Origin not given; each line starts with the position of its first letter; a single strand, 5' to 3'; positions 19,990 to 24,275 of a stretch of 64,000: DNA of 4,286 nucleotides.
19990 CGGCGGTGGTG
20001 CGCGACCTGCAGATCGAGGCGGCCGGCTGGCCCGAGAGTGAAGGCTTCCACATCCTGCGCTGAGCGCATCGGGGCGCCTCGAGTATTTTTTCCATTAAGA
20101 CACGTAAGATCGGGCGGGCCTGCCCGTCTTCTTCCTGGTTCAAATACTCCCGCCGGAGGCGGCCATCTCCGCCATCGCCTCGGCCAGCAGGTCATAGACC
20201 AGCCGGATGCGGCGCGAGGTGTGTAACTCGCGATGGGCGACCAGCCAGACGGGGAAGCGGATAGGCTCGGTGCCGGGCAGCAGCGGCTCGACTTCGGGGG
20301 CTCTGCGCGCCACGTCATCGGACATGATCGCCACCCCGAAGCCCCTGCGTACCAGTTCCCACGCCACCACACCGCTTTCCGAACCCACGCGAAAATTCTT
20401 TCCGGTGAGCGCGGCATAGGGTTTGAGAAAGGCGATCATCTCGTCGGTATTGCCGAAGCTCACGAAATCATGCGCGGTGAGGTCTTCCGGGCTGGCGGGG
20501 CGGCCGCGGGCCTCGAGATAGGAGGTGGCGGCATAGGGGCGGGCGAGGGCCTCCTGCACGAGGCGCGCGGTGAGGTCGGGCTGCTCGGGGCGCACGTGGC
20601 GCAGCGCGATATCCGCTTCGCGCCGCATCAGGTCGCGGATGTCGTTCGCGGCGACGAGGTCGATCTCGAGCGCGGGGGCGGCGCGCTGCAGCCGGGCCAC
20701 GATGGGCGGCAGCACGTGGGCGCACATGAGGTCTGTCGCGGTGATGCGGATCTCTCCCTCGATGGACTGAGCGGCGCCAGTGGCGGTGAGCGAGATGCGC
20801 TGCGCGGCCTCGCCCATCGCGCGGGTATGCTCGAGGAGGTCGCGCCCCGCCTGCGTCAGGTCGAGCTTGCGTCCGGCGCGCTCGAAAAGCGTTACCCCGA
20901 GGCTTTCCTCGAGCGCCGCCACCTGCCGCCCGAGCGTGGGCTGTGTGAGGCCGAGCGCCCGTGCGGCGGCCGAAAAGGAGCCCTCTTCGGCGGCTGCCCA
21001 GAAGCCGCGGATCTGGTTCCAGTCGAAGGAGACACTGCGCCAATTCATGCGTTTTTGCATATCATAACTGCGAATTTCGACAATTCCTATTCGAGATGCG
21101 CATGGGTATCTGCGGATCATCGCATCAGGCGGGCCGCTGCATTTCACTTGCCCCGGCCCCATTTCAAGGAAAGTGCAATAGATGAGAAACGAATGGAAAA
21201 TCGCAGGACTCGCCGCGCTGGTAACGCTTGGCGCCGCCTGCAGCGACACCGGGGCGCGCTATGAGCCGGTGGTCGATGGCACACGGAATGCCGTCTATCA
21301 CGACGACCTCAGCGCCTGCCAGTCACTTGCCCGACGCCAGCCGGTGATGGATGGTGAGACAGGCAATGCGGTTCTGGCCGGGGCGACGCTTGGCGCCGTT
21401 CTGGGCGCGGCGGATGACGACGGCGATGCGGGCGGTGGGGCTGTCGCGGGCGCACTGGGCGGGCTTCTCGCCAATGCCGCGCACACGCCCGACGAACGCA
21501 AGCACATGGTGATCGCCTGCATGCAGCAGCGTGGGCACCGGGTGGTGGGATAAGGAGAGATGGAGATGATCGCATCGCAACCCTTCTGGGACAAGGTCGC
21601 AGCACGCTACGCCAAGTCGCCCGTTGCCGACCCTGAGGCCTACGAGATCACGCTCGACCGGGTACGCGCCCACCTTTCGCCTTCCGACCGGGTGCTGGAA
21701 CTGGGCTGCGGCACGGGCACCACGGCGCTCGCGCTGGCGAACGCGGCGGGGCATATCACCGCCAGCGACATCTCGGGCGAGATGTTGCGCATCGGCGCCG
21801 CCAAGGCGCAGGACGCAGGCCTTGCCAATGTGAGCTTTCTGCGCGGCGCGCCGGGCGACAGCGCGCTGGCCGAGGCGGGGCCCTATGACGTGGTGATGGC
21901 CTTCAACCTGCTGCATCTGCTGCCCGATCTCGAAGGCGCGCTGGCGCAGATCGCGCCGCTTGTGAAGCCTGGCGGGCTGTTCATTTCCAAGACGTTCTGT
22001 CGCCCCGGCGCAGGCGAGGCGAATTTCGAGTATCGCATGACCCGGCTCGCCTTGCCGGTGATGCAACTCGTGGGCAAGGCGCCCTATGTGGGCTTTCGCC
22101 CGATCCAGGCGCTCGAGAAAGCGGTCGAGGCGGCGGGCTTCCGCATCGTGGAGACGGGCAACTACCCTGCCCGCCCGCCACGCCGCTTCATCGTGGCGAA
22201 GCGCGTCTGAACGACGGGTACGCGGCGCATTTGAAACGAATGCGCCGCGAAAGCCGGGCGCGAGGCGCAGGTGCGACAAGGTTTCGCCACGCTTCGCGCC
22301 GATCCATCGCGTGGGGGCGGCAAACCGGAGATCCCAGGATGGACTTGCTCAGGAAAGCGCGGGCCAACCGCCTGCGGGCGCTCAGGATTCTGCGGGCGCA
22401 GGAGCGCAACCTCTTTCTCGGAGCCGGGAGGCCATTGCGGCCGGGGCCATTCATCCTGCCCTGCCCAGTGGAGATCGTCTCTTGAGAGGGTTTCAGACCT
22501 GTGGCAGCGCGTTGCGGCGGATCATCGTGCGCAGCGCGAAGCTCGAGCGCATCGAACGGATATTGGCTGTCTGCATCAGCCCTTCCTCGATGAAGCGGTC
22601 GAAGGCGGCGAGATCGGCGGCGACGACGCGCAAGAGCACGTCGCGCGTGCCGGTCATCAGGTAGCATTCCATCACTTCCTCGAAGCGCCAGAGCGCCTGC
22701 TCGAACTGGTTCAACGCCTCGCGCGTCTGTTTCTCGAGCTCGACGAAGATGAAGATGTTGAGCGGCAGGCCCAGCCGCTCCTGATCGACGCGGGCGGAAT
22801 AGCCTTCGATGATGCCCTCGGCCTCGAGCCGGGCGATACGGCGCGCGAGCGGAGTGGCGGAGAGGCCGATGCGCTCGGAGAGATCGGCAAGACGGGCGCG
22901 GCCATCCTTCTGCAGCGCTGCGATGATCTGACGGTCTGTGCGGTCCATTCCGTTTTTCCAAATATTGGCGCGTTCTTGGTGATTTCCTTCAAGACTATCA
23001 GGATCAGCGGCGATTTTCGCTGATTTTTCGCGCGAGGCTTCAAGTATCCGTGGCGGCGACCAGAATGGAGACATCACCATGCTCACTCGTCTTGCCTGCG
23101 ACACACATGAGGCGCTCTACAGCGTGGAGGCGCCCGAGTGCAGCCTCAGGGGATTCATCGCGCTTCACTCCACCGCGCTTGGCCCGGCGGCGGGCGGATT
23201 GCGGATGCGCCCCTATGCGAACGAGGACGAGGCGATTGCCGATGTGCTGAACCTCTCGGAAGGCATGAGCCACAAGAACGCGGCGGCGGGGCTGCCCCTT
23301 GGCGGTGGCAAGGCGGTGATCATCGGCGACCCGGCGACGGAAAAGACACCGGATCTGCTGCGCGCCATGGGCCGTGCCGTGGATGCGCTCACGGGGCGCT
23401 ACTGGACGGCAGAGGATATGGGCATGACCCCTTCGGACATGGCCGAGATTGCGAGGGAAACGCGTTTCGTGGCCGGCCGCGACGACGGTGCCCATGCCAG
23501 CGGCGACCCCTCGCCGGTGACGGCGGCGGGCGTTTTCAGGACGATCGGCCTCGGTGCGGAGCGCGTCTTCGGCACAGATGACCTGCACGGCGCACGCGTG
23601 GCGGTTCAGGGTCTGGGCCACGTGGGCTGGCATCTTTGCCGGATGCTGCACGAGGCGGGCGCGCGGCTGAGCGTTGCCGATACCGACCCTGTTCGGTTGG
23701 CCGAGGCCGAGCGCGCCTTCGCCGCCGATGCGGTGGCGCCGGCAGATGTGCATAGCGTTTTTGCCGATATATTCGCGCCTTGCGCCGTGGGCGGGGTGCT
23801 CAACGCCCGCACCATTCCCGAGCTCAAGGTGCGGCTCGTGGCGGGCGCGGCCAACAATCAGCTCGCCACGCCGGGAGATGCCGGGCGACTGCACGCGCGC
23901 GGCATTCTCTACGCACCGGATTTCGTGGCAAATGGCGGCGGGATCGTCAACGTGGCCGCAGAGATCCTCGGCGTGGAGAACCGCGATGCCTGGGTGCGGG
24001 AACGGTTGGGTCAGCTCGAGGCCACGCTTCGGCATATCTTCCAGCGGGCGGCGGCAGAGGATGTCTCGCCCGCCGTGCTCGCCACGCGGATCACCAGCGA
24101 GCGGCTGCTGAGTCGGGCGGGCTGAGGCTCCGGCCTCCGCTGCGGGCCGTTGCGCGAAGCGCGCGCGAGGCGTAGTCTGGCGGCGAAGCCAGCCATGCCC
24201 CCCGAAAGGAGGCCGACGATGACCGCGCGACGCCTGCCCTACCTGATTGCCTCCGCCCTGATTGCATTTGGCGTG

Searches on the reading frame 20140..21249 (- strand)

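Call 38: search_protein_families(library=pfam, proteins=[window:20140-21249:-], max_evalue=0.001)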
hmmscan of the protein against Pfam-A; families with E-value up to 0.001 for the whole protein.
window:20140-21249:- (369 aa): 2 families
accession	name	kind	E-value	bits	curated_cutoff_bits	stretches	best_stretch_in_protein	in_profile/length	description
PF03466.25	LysR_substrate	-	5e-29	101.6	28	1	161-359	2-208/209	LysR substrate binding domain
PF00126.33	HTH_1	-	9.4e-23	80.4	26.6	1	77-136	1-60/60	Bacterial regulatory helix-turn-helix protein, lysR family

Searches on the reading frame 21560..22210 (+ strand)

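Call 38: search_protein_families(library=pfam, proteins=[window:21560-22210:+], max_evalue=0.001)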
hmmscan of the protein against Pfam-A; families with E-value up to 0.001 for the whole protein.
window:21560-22210:+ (216 aa): 10 families
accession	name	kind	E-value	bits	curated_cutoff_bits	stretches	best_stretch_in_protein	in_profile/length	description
PF08242.18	Methyltransf_12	-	1.4e-19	71.1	30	1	46-141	1-98/98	Methyltransferase domain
PF13649.12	Methyltransf_25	-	2e-19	70.5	27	1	45-139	1-97/97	Methyltransferase domain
PF13489.12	Methyltransf_23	-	4.3e-19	69.3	27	1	32-198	13-163/164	Methyltransferase domain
PF13847.12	Methyltransf_31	-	6.1e-18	65.3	27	1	41-147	3-113/145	Methyltransferase domain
PF08241.18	Methyltransf_11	-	1.4e-16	61.3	21.2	1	46-142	1-94/95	Methyltransferase domain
PF01209.24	Ubie_methyltran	-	1.1e-12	48.2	20.1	1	42-168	48-177/233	ubiE/COQ5 methyltransferase family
PF01135.25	PCMT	-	4.5e-05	23.8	20.3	1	18-113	52-147/210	Protein-L-isoaspartate(D-aspartate) O-methyltransferase (PCMT)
PF06325.19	PrmA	-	0.00014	21.9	22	1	36-142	156-257/296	Ribosomal protein L11 methyltransferase (PrmA)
PF06080.18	DUF938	-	0.00053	20.3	27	0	36-139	19-133/202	Protein of unknown function (DUF938)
PF05175.20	MTS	-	0.00086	19.4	23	0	41-95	31-87/170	Methyltransferase small domain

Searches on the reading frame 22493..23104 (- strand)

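Call 38: search_protein_families(library=pfam, proteins=[window:22493-23104:-], max_evalue=0.001)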
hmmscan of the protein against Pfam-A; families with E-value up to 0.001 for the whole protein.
window:22493-23104:- (203 aa): 4 families
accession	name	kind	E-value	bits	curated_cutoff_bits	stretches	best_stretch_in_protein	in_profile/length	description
PF01037.27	AsnC_trans_reg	-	1.4e-19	70.2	25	1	120-193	2-73/73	Lrp/AsnC ligand binding domain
PF13412.12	HTH_24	-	1.6e-16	60.1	21.9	1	53-100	1-48/48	Winged helix-turn-helix DNA-binding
PF13404.12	HTH_AsnC-type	-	3.1e-15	56.1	27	1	53-94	1-42/42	AsnC-type helix-turn-helix domain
PF12802.13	MarR_2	-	0.00039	21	27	1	52-101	2-52/61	MarR family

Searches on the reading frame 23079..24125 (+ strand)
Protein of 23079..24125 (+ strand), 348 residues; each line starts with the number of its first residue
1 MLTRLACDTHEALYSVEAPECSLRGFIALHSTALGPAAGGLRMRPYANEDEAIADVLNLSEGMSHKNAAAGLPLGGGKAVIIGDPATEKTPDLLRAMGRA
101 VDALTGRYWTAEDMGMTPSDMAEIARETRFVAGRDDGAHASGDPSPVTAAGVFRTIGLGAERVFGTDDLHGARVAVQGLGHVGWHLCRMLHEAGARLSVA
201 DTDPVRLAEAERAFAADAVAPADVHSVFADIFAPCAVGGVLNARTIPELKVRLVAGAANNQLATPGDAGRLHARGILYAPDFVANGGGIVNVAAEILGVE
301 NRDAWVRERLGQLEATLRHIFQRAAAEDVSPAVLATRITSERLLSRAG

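Call 38: search_protein_families(library=pfam, proteins=[window:23079-24125:+], max_evalue=0.001)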
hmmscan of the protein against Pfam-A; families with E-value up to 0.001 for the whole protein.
window:23079-24125:+ (348 aa): 3 families
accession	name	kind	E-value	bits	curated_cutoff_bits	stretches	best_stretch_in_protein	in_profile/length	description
PF02812.23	ELFV_dehydrog_N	-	3.2e-27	95.2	25.3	1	23-129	21-128/129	Glu/Leu/Phe/Val dehydrogenase, dimerisation domain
PF00208.27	ELFV_dehydrog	-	6.2e-19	69.1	23.4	2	215-325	98-211/241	Glutamate/Leucine/Phenylalanine/Valine dehydrogenase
PF00899.27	ThiF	-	0.0008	19.1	28.1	0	165-216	14-66/238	ThiF family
